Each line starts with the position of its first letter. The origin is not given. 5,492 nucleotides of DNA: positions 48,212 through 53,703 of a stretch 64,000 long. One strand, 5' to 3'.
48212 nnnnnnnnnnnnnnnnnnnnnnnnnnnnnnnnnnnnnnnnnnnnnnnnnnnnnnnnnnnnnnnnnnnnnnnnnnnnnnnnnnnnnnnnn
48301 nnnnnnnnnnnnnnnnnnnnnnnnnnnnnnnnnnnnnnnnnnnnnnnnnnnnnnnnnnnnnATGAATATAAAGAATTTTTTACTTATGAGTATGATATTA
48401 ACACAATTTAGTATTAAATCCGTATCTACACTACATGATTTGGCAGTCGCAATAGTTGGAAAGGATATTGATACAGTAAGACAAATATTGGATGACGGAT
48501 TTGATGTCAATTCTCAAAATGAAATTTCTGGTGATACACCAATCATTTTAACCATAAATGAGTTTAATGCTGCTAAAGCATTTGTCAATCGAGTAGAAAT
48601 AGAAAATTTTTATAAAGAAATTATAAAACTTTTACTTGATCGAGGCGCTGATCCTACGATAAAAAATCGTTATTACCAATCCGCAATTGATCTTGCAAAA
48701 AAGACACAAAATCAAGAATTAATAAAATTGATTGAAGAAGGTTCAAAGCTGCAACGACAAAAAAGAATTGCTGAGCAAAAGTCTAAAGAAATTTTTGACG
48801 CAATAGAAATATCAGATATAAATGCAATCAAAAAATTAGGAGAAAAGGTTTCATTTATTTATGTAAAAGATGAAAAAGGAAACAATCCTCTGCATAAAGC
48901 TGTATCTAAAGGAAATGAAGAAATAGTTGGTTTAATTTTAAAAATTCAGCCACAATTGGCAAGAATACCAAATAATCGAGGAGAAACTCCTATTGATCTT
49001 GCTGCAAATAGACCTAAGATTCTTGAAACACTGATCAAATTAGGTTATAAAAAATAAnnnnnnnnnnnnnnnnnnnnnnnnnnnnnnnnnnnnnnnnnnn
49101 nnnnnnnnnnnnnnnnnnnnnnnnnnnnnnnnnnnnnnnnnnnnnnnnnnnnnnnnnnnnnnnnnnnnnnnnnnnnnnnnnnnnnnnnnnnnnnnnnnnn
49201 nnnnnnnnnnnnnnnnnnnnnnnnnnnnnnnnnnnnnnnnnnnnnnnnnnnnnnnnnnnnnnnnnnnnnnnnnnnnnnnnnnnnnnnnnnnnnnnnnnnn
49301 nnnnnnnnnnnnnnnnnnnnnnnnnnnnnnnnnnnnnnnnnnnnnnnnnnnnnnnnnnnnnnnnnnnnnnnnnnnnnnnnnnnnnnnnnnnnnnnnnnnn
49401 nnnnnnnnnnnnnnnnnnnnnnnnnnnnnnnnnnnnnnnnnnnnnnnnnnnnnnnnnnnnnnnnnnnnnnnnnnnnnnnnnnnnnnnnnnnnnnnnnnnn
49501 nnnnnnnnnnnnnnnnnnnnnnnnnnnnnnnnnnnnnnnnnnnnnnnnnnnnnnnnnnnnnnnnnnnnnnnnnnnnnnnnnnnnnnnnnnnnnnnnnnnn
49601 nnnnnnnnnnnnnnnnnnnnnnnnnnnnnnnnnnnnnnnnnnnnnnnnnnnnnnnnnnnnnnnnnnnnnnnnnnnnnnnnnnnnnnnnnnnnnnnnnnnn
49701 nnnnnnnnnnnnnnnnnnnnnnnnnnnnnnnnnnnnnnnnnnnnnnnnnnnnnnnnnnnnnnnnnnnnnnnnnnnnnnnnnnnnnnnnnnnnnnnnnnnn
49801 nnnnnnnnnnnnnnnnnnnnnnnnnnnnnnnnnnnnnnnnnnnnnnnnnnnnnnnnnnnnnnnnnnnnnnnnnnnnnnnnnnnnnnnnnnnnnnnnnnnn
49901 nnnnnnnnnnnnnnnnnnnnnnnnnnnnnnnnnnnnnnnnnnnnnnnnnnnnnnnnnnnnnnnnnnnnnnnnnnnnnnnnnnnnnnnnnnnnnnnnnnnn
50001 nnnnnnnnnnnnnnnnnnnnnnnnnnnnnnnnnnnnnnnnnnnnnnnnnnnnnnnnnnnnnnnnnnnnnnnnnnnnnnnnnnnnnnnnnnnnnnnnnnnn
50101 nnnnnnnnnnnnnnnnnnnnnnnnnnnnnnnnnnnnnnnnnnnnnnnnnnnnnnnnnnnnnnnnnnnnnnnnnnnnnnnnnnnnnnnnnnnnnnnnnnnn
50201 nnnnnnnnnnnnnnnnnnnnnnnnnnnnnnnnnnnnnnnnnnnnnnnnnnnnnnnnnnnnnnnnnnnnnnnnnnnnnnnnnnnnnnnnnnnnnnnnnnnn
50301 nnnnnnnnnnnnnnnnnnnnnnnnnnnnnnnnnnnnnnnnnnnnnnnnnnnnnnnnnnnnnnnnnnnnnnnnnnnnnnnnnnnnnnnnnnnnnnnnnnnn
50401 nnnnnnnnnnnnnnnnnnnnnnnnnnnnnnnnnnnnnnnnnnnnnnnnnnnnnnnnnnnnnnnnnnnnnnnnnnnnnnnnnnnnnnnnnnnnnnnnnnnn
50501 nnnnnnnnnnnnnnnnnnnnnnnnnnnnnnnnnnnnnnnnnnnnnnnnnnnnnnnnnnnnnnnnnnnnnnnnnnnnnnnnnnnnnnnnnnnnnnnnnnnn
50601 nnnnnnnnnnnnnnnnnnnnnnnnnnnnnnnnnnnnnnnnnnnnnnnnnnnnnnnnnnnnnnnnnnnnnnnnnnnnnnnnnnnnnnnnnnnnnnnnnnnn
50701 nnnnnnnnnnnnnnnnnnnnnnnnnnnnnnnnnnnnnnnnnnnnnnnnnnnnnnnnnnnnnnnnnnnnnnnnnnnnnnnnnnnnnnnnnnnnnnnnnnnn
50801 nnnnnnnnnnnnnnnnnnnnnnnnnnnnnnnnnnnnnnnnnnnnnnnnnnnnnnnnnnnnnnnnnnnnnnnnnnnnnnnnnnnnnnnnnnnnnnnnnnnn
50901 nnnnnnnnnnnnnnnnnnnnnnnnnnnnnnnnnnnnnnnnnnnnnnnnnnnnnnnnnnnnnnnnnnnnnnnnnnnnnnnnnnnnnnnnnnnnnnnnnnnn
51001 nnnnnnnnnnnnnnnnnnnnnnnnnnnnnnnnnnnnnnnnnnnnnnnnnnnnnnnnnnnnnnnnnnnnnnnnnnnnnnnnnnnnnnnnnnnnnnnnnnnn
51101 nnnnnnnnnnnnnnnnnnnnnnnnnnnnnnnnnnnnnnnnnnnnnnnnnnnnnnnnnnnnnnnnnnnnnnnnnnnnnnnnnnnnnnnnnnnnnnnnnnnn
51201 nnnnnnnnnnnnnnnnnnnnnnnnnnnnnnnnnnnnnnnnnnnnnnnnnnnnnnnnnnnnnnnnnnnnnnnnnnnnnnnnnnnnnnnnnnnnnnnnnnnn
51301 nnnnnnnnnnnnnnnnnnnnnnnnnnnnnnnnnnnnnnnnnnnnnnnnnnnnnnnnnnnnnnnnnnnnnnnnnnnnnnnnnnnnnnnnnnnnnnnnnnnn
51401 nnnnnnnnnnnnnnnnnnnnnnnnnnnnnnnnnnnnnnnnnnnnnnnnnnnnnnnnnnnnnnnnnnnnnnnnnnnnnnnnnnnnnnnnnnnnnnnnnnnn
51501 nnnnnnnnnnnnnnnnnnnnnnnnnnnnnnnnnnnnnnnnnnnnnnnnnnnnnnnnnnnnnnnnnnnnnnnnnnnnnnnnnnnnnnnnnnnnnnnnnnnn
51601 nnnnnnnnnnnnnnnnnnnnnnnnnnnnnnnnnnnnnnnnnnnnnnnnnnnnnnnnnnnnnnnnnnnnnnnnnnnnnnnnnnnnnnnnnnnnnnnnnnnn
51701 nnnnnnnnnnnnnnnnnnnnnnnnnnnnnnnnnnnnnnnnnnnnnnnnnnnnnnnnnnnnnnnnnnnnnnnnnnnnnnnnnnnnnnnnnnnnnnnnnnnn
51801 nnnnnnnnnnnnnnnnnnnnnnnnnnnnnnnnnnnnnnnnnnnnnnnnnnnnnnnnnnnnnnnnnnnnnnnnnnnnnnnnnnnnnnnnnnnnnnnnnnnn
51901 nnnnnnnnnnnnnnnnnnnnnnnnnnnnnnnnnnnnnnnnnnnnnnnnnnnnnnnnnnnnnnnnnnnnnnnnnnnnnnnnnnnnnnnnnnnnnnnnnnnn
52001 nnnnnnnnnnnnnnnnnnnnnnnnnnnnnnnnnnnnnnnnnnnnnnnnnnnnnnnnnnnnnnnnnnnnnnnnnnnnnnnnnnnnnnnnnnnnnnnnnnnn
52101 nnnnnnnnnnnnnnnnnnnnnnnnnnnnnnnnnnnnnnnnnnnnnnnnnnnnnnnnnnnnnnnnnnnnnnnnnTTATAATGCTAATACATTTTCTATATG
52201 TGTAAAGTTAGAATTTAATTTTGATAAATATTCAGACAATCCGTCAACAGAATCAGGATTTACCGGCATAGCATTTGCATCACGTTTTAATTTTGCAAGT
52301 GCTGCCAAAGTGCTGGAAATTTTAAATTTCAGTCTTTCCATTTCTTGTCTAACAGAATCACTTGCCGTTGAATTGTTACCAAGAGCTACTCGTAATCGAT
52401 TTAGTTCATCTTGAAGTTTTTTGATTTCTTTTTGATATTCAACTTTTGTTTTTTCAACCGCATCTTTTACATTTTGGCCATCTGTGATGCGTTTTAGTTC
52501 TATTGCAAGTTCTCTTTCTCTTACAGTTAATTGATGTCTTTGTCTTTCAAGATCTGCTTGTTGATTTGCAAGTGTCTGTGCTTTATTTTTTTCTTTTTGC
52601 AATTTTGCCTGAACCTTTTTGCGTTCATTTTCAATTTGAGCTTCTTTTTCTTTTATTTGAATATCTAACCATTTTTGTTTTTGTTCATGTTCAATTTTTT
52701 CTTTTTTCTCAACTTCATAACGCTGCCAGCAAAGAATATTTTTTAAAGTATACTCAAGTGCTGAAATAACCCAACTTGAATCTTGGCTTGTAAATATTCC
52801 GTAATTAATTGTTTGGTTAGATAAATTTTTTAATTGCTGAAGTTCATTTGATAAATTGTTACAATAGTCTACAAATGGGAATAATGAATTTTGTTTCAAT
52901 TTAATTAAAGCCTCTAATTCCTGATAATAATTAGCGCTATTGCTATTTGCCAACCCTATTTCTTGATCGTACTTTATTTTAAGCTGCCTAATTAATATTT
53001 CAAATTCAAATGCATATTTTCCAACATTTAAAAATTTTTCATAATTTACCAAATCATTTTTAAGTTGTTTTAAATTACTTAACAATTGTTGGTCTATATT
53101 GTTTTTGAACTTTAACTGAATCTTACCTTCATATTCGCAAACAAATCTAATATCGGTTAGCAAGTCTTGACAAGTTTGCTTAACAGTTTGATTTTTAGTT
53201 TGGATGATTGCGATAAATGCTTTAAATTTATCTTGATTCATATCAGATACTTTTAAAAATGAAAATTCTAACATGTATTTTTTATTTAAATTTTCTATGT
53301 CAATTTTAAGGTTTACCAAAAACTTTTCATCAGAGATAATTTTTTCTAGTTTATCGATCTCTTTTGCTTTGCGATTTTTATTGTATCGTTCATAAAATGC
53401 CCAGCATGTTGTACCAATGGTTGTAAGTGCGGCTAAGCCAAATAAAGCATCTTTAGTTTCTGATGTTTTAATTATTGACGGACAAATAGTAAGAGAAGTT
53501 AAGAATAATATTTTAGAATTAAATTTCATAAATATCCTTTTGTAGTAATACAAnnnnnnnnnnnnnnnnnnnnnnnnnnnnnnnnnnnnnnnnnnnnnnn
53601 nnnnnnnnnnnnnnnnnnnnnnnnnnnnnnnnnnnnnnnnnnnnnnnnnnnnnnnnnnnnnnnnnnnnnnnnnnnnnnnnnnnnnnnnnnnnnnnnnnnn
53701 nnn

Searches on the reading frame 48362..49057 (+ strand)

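Call 25: search_protein_families(library=pfam, proteins=[window:48362-49057:+], max_evalue=0.001)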
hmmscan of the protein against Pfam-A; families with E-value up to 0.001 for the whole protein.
window:48362-49057:+ (231 aa): 5 families
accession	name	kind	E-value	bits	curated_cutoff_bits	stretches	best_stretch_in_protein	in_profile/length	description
PF12796.13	Ank_2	-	6.9e-16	59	27.3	1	152-229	9-84/90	Ankyrin repeats (3 copies)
PF00023.36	Ank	-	2.3e-14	53.1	21.1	0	173-193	2-22/33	Ankyrin repeat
PF13637.12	Ank_4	-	4.4e-12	46.3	22.7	0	155-189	12-46/50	Ankyrin repeats (many copies)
PF13857.12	Ank_5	-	4.5e-12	46.5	27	1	169-214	12-56/56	Ankyrin repeats (many copies)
PF13606.12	Ank_3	-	1.6e-08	34.5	22.3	0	173-194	2-23/30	Ankyrin repeat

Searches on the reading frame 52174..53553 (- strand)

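Call 25: search_protein_families(library=pfam, proteins=[window:52174-53553:-], max_evalue=0.001)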
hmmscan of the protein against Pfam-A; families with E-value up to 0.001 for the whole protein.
window:52174-53553:- (459 aa): 0 families

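Call 92: search_protein_families(library=pfam, proteins=[window:52174-53553:-], max_evalue=0.01)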
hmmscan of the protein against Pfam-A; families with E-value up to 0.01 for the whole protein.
window:52174-53553:- (459 aa): 1 family
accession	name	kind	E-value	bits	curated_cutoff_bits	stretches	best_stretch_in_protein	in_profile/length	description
PF03083.21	MtN3_slv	-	0.0098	16.3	23.7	0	15-54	13-52/87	Sugar efflux transporter for intercellular exchange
